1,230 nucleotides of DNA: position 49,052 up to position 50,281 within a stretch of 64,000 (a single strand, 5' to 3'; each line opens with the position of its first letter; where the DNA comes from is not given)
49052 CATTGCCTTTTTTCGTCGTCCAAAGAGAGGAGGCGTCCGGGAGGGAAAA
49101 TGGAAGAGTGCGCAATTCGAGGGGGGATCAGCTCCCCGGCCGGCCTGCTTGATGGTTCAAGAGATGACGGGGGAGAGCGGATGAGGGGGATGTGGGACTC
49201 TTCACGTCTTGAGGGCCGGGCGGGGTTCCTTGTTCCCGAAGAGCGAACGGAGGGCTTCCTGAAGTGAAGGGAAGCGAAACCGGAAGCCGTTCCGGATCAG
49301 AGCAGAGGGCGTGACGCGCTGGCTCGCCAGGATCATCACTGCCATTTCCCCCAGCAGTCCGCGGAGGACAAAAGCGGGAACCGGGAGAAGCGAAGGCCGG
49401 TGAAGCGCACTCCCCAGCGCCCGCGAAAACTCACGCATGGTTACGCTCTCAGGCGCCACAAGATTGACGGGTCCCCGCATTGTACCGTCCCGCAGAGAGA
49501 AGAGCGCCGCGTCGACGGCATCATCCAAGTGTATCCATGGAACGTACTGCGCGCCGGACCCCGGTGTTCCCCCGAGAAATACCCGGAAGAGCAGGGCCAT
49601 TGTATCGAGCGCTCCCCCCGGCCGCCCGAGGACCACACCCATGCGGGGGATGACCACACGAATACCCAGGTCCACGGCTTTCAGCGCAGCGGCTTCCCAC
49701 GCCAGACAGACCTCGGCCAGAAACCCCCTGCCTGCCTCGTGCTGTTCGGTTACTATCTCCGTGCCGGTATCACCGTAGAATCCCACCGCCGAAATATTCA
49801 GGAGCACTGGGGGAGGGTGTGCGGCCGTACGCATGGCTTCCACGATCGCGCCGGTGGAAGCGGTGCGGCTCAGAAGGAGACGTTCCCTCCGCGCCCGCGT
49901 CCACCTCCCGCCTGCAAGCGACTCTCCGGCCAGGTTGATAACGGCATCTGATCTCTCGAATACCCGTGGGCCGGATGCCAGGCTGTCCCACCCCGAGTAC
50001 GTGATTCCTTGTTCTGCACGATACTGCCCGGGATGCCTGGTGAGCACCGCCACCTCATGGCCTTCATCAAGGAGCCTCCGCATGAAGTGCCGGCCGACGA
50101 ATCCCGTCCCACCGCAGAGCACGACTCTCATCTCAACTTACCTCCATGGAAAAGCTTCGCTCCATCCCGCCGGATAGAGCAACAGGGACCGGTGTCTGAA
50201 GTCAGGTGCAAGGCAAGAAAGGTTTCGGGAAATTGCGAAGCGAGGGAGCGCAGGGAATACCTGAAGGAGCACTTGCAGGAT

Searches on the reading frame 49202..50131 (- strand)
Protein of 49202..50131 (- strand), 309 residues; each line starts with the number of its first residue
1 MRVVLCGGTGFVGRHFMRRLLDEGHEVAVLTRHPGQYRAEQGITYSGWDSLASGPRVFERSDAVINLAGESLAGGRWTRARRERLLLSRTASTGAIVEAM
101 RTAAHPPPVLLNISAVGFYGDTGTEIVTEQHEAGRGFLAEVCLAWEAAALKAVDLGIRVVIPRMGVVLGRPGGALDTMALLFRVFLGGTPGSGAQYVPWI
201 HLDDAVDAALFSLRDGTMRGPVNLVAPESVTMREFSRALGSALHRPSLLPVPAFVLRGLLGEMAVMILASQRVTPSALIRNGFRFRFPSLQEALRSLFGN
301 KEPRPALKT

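Call 3: search_protein_families(library=pfam, proteins=[window:49202-50131:-], max_evalue=0.01)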
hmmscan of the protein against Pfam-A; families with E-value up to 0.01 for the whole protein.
window:49202-50131:- (309 aa): 6 families
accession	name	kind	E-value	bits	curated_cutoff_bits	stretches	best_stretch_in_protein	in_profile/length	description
PF01370.27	Epimerase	-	1.8e-20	73.9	20.9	1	3-215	1-227/240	NAD dependent epimerase/dehydratase family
PF08338.16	DUF1731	-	1.1e-19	70.3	27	1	251-297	1-47/47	Domain of unknown function (DUF1731)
PF16363.11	GDP_Man_Dehyd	-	1.5e-07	31.7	27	1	6-37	3-34/332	GDP-mannose 4,6 dehydratase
PF13460.12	NAD_binding_10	-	3e-07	30.9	27.2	1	7-119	1-102/184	NAD(P)H-binding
PF07993.18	NAD_binding_4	-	0.00012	21.8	20.1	1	5-43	1-42/258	Male sterility protein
PF05368.20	NmrA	-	0.0027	17.8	27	1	2-39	4-42/298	NmrA-like family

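Call 5: search_protein_families(library=ncbifam, proteins=[window:49202-50131:-], max_evalue=0.01)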
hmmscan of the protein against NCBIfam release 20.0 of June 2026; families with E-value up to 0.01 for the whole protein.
window:49202-50131:- (309 aa): 15 families
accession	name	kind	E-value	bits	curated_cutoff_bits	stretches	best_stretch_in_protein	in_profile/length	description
TIGR01777.1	yfcH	hypoth_equivalog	1.1e-97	327.1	207.35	1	3-294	1-292/292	TIGR01777 family oxidoreductase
NF050030.1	thlkprotThyD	equivalog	3.2e-83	279.4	400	1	1-297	1-304/305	thylakoid membrane protein ThyD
NF004520.0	PRK05865.1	equivalog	1.3e-10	39.8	1509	1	1-286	1-240/854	sugar epimerase family protein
NF058621.1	DiazavRedAvaA7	equivalog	3.1e-08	33.6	400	1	1-39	1-39/304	3-diazoavenalumate denitrifying reductase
TIGR01746.1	Thioester-redct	subfamily_domain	7.2e-06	25.5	213.35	0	3-32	2-33/371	thioester reductase domain-containing protein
TIGR03466.1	HpnA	hypoth_equivalog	2.4e-05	23.4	367.65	1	1-37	1-37/327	hopanoid-associated sugar epimerase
NF005539.0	PRK07201.1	equivalog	2.4e-05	23.3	549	1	1-46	1-48/657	SDR family oxidoreductase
NF006409.0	PRK08655.1-3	equivalog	0.00021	21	310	1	1-35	1-35/290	prephenate dehydrogenase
NF042422.1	oxyalk_red_OleD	equivalog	0.00045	19.7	580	1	1-44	1-44/329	2-alkyl-3-oxoalkanoate reductase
TIGR01181.1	dTDP_gluc_dehyt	equivalog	0.0009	18.4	365.1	0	3-31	2-30/321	dTDP-glucose 4,6-dehydratase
NF004849.1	PRK06200.1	equivalog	0.0015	17.7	330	0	2-37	8-43/269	3-(cis-5,6-dihydroxycyclohexa-1,3-dien-1-yl)propanoate dehydrogenase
NF043036.1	ErythonDh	equivalog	0.0016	17.7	325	0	1-27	1-27/321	D-erythronate dehydrogenase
NF005754.0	PRK07578.1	equivalog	0.0035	17.2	167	1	1-70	1-65/200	short chain dehydrogenase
TIGR01179.1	galE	equivalog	0.005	15.7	262.3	1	3-30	2-29/332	UDP-glucose 4-epimerase GalE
NF038078.1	NRPS_MxcG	equivalog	0.0071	13.6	2300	0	2-25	1084-1107/1442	myxochelin non-ribosomal peptide synthetase MxcG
